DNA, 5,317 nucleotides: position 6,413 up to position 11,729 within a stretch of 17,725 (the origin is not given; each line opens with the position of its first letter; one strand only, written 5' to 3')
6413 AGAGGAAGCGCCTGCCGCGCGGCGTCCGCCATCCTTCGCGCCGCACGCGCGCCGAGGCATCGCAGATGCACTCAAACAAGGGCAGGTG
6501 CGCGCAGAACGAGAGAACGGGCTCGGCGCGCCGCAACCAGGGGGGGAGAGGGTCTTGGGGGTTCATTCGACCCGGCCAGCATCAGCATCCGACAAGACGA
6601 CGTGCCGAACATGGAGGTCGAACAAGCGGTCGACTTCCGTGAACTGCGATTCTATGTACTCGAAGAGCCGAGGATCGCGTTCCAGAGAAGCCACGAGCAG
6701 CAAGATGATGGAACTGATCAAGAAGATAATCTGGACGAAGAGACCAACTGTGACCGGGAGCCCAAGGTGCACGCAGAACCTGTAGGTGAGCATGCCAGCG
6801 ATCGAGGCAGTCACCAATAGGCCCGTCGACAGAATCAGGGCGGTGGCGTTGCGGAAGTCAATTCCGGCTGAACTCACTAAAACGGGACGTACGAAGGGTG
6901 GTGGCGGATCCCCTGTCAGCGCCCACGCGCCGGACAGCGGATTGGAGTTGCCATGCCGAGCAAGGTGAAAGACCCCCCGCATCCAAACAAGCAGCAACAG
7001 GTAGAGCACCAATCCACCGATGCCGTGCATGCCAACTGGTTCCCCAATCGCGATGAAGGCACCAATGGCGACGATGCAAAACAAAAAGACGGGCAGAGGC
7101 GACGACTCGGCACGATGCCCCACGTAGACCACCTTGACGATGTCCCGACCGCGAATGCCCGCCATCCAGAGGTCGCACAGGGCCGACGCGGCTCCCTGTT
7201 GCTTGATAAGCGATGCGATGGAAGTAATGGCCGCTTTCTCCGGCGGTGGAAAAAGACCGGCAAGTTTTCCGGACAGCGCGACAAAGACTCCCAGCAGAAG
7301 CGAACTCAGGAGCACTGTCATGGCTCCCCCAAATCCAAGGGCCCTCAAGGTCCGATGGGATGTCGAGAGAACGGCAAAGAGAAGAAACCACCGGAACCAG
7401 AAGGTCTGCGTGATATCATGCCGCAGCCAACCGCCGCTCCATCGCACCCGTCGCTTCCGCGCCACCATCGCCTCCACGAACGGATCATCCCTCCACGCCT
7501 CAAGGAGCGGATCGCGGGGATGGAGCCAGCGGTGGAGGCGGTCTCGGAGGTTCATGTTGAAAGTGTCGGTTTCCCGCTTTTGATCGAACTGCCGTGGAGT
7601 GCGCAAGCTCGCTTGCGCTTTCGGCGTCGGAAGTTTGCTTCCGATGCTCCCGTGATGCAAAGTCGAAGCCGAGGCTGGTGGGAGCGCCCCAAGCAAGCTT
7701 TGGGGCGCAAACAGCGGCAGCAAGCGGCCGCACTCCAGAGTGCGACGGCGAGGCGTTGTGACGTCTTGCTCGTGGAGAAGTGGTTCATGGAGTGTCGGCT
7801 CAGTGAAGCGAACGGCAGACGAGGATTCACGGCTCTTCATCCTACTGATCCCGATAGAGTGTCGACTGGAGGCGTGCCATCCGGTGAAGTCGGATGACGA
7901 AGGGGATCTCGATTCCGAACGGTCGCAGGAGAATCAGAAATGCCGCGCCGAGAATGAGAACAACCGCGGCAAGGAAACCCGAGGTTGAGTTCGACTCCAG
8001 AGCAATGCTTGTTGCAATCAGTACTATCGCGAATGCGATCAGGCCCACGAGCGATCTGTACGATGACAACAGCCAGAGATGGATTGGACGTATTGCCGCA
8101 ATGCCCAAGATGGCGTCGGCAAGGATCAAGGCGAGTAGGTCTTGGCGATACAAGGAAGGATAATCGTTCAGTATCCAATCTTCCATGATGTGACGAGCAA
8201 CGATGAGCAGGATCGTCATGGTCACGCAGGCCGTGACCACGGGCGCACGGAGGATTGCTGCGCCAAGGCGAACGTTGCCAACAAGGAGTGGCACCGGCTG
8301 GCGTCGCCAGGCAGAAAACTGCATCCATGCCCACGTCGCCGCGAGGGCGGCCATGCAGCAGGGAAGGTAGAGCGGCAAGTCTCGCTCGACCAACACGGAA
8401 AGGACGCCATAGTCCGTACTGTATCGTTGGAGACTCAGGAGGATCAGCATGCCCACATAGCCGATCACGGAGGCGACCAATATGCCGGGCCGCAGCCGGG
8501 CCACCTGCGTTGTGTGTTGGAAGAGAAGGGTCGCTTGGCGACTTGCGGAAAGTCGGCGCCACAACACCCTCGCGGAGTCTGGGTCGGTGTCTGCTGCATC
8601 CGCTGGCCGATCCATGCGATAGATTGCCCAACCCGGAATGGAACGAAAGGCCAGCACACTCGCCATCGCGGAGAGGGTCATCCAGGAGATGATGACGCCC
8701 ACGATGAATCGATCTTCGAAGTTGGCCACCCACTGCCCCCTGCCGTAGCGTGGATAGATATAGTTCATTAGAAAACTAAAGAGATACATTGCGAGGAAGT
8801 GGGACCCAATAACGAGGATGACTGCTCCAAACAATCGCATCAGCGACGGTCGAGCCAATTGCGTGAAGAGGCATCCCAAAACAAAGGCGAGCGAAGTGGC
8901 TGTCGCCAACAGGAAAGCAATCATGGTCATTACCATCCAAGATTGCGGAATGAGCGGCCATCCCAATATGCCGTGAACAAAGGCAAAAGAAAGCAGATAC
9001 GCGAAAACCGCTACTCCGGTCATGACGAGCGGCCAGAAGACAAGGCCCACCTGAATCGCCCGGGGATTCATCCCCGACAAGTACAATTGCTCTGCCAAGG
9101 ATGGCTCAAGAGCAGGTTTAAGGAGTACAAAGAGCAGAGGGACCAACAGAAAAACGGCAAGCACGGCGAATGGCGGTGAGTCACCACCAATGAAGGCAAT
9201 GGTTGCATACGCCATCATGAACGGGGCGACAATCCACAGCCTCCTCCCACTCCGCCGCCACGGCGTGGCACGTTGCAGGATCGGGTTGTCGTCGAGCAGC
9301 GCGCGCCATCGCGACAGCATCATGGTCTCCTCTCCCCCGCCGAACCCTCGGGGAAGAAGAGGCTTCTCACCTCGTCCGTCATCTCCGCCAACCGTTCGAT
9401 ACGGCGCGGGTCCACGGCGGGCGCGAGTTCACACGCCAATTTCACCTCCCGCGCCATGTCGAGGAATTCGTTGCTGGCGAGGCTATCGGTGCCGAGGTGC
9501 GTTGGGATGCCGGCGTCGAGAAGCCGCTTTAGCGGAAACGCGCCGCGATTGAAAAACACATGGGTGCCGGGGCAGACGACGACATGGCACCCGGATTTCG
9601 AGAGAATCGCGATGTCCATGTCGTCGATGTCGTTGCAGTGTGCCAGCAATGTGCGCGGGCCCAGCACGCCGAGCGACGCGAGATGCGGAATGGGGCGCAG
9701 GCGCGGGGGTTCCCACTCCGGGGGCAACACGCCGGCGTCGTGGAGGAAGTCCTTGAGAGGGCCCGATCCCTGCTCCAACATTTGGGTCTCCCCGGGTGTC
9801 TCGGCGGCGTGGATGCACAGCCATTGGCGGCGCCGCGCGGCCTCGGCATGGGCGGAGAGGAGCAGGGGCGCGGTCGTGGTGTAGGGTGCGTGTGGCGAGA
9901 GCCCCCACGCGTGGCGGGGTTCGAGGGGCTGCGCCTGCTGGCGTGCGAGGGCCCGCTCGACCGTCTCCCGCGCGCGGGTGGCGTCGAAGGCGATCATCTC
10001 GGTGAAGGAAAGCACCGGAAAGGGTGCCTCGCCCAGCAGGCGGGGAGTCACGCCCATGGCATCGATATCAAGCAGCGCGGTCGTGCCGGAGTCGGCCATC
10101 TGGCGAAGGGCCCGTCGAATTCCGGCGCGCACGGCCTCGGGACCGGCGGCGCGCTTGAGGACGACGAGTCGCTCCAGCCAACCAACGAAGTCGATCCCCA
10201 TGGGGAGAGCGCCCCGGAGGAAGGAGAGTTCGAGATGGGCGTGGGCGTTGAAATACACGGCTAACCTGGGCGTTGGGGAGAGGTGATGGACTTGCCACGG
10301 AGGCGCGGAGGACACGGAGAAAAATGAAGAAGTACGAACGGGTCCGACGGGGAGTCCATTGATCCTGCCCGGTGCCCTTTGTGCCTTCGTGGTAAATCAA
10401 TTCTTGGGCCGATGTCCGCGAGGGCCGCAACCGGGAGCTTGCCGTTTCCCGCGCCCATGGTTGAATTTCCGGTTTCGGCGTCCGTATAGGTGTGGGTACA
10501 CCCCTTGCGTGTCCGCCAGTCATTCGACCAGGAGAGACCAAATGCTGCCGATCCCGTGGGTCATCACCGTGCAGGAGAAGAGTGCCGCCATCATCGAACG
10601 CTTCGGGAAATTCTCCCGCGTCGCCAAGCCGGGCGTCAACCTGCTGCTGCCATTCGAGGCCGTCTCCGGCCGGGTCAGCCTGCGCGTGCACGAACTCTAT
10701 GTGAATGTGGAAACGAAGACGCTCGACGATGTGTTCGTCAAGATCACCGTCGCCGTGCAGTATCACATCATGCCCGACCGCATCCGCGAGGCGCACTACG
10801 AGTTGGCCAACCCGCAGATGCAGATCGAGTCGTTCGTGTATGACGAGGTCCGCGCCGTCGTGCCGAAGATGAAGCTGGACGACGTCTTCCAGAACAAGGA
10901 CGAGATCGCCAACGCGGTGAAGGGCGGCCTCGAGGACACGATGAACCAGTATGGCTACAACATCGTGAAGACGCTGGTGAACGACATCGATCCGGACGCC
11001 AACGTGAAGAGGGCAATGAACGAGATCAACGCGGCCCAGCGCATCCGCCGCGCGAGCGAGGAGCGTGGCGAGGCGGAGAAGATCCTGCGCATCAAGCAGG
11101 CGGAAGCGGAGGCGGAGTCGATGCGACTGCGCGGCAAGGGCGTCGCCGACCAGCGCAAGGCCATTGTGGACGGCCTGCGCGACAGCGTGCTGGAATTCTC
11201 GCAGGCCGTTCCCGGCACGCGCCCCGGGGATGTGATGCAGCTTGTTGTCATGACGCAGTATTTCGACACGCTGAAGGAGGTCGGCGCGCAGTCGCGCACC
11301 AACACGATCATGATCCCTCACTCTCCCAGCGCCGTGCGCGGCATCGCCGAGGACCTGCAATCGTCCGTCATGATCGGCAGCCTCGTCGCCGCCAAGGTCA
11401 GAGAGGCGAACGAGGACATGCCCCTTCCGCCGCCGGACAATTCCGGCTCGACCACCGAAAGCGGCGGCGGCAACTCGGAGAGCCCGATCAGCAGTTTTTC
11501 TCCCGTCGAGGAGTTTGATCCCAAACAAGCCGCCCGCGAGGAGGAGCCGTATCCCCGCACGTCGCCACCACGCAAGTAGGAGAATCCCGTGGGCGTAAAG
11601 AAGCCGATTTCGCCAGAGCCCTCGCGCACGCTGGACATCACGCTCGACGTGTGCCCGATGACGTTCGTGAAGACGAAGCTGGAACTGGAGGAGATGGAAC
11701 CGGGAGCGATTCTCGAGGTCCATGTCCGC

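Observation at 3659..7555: Tandem duplicated A/B pair of polytopic membrane proteins (order B2-A2-B1-A1) that I cannot assign to any known family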

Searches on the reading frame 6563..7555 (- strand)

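Call 7: search_protein_families(library=pfam, proteins=[window:6563-7555:-], max_evalue=10)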
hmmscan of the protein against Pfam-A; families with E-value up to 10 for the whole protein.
window:6563-7555:- (330 aa): 1 family
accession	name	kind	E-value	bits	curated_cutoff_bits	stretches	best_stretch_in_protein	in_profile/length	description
PF13425.11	O-antigen_lig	-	1.6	7.9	31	0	148-192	190-235/462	O-antigen ligase like membrane protein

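Call 8: search_protein_families(library=ncbifam, proteins=[window:6563-7555:-], max_evalue=10)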
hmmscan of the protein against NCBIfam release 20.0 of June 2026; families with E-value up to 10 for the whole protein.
window:6563-7555:- (330 aa): 1 family
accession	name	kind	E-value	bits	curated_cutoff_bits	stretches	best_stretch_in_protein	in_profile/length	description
NF005549.0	PRK07208.1-5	equivalog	0.25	9.7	587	1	45-86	115-155/534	hypothetical protein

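Call 26: search_protein_families(library=padloc, proteins=[window:6563-7555:-], max_evalue=1)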
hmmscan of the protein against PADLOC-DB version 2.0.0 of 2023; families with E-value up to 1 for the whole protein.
window:6563-7555:- (330 aa): 0 families

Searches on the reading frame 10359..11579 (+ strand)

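Call 25: search_protein_families(library=pfam, proteins=[window:10359-11579:+], max_evalue=1)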
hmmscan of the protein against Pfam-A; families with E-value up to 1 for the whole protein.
window:10359-11579:+ (406 aa): 2 families
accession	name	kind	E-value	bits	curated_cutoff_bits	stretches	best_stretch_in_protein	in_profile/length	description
PF01145.31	Band_7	-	1e-34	120.5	23.6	1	70-241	2-176/176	SPFH domain / Band 7 family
PF13421.11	Band_7_1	-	0.14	12.2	24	1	155-224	136-207/211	SPFH domain-Band 7 family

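Call 28: search_protein_families(library=ncbifam, proteins=[window:10359-11579:+], max_evalue=0.01)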
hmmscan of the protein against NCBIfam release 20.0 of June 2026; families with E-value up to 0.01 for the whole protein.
window:10359-11579:+ (406 aa): 3 families
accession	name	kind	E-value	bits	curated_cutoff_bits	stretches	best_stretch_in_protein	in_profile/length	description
TIGR01933.1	hflK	equivalog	2.2e-18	66.6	159.4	1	69-266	2-201/261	FtsH protease activity modulator HflK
NF008181.0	PRK10930.1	equivalog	9.8e-11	41.1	660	1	70-331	99-355/419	FtsH protease activity modulator HflK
NF058507.1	FlotScfldFlot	equivalog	2.6e-06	26.8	700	1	163-256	136-229/477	flotillin lipid rafts scaffold protein FloT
